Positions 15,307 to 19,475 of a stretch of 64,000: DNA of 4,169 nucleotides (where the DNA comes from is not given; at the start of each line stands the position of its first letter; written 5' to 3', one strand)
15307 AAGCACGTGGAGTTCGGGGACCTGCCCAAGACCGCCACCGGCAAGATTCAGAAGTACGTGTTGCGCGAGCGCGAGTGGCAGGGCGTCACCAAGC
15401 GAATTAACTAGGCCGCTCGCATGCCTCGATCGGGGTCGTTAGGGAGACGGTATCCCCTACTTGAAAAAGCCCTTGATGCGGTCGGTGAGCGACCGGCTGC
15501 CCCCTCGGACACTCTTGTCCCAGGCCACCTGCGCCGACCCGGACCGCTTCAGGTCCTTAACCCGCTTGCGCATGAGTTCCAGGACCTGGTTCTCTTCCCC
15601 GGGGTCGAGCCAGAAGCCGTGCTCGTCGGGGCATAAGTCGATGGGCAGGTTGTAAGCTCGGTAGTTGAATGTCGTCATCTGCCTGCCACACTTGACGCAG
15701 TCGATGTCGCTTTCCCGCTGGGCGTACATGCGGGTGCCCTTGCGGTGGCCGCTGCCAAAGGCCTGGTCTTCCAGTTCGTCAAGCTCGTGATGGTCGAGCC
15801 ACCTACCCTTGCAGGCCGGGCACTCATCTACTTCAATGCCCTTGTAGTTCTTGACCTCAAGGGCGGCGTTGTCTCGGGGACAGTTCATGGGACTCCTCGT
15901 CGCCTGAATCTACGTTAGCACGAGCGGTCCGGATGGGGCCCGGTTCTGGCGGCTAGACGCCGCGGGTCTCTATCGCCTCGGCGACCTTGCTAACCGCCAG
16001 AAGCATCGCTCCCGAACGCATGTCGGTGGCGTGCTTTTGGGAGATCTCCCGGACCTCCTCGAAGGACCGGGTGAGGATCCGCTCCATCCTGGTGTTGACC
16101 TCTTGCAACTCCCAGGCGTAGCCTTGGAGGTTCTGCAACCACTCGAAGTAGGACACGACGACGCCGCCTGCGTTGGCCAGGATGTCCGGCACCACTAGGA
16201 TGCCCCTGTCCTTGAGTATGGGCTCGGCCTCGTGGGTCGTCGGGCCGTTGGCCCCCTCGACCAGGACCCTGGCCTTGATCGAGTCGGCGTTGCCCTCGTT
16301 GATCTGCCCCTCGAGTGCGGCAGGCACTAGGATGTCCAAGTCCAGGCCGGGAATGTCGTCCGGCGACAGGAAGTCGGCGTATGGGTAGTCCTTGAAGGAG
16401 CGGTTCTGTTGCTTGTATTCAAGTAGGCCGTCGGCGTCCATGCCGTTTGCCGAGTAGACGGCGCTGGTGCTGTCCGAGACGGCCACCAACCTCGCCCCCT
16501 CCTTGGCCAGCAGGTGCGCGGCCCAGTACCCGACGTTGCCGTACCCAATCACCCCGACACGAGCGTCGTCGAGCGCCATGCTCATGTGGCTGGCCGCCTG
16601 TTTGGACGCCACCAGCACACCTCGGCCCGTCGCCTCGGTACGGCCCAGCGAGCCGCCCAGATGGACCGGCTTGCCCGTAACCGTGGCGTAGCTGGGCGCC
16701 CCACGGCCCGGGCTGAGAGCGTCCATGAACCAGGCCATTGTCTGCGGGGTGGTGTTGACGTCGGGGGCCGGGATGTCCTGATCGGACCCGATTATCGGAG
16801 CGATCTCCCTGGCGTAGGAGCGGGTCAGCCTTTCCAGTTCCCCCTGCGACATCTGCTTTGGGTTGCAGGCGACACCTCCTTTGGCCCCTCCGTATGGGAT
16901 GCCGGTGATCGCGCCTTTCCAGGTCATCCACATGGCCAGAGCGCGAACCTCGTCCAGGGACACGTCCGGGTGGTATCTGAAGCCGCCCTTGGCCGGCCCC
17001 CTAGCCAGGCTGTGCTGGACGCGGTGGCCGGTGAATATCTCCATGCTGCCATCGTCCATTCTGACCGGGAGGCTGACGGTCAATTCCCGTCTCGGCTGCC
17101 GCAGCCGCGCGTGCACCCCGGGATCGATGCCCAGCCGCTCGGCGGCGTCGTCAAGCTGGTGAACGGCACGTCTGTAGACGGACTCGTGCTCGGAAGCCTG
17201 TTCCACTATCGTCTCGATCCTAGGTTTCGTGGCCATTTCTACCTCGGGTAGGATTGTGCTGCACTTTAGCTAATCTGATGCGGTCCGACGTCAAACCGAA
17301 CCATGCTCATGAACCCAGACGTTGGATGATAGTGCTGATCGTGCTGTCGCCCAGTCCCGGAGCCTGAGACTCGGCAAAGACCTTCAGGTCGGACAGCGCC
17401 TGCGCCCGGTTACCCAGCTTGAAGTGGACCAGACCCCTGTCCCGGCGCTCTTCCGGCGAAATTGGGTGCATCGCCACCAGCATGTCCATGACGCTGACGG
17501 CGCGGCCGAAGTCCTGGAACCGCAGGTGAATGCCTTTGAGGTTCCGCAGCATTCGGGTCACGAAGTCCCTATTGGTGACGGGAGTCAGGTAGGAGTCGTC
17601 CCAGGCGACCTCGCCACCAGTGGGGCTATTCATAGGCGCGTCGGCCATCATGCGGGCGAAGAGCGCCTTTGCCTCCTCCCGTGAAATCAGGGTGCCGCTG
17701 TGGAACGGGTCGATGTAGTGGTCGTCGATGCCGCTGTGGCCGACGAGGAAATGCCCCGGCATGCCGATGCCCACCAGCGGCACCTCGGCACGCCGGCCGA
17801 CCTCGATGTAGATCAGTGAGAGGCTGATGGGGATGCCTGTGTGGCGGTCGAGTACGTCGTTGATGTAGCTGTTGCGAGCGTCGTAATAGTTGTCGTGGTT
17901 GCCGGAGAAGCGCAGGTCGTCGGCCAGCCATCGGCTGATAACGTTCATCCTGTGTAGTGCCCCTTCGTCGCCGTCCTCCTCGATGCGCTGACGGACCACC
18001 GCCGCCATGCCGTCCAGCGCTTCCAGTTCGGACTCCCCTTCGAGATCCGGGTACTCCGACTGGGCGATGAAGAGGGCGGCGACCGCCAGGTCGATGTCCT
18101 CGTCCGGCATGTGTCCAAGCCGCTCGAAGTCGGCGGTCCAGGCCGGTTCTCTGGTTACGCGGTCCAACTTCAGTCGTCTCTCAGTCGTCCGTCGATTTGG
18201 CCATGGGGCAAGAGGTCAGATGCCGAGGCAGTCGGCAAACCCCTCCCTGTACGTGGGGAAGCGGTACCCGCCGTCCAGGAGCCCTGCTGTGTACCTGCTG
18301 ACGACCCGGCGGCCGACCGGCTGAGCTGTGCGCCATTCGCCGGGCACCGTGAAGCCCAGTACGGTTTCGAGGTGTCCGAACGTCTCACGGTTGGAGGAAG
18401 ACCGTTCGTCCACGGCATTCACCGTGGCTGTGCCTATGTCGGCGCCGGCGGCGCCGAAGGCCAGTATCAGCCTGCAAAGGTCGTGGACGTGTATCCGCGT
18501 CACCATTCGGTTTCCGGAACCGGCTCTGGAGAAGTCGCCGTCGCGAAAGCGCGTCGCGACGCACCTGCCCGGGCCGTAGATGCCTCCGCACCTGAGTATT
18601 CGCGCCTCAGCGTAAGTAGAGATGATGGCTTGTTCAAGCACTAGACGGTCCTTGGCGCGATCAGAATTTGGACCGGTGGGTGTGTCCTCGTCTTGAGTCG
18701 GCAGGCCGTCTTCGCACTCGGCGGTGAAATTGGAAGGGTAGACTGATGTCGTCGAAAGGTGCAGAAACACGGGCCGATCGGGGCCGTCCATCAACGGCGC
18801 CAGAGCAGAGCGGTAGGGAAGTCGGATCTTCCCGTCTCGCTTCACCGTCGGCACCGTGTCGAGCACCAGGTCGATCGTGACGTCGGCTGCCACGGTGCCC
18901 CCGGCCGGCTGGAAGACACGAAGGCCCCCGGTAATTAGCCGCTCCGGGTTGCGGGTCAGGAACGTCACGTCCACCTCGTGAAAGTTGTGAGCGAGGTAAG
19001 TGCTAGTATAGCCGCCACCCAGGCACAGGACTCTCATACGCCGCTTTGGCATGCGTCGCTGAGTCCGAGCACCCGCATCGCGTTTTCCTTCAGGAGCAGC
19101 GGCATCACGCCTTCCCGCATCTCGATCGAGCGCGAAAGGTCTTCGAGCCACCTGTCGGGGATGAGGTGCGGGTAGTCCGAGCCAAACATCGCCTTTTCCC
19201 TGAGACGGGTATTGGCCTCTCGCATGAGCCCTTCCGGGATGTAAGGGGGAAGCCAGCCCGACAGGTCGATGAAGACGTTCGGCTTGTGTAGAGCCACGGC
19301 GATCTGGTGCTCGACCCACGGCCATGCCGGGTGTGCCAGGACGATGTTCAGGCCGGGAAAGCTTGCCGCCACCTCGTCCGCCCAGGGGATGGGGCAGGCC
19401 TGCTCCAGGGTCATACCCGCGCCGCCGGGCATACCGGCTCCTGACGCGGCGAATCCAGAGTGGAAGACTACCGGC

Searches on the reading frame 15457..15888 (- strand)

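Call 66: search_protein_families(library=pfam, proteins=[window:15457-15888:-], max_evalue=0.001)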
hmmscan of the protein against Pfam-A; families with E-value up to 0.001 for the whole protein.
window:15457-15888:- (143 aa): 2 families
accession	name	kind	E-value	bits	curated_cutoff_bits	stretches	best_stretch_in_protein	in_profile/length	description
PF13453.11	Zn_ribbon_TFIIB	-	2e-18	65.9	22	2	2-39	1-38/41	Transcription factor zinc-finger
PF24445.1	DUF7564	-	0.00092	20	32.2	0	62-101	6-41/76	Family of unknown function (DUF7564)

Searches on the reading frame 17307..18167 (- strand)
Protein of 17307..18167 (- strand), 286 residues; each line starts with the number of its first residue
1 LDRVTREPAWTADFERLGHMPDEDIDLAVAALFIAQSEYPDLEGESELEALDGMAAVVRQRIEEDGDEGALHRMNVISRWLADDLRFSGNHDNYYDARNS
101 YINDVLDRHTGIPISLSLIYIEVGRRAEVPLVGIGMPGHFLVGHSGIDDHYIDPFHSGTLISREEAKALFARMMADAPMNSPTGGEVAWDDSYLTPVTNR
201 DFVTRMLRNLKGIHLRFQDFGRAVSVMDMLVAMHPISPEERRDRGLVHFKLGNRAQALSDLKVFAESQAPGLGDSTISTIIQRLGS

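Call 66: search_protein_families(library=pfam, proteins=[window:17307-18167:-], max_evalue=0.001)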
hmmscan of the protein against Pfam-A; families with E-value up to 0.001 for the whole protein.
window:17307-18167:- (286 aa): 2 families
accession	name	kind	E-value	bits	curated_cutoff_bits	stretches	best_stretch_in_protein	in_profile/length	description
PF13369.12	Transglut_core2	-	7.4e-43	146.1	23.5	1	48-208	4-155/155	Transglutaminase-like superfamily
PF13371.12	TPR_9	-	5.4e-15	55.6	35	1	210-270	1-60/73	Tetratricopeptide repeat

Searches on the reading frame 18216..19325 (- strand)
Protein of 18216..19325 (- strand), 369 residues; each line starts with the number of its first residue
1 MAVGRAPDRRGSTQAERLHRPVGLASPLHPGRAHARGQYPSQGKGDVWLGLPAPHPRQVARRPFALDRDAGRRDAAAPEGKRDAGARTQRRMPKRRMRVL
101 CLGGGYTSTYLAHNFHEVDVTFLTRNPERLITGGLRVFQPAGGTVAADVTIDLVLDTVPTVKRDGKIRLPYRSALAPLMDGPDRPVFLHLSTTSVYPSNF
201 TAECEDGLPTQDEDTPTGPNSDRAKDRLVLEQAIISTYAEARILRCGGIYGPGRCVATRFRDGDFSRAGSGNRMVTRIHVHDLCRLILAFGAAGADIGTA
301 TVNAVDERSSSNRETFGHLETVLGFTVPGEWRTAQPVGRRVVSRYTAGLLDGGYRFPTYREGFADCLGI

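Call 66: search_protein_families(library=pfam, proteins=[window:18216-19325:-], max_evalue=0.001)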
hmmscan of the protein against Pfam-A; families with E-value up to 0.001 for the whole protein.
window:18216-19325:- (369 aa): 1 family
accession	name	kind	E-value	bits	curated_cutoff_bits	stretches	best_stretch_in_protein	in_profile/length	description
PF01370.27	Epimerase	-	0.00019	21.4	20.9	1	186-293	109-227/240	NAD dependent epimerase/dehydratase family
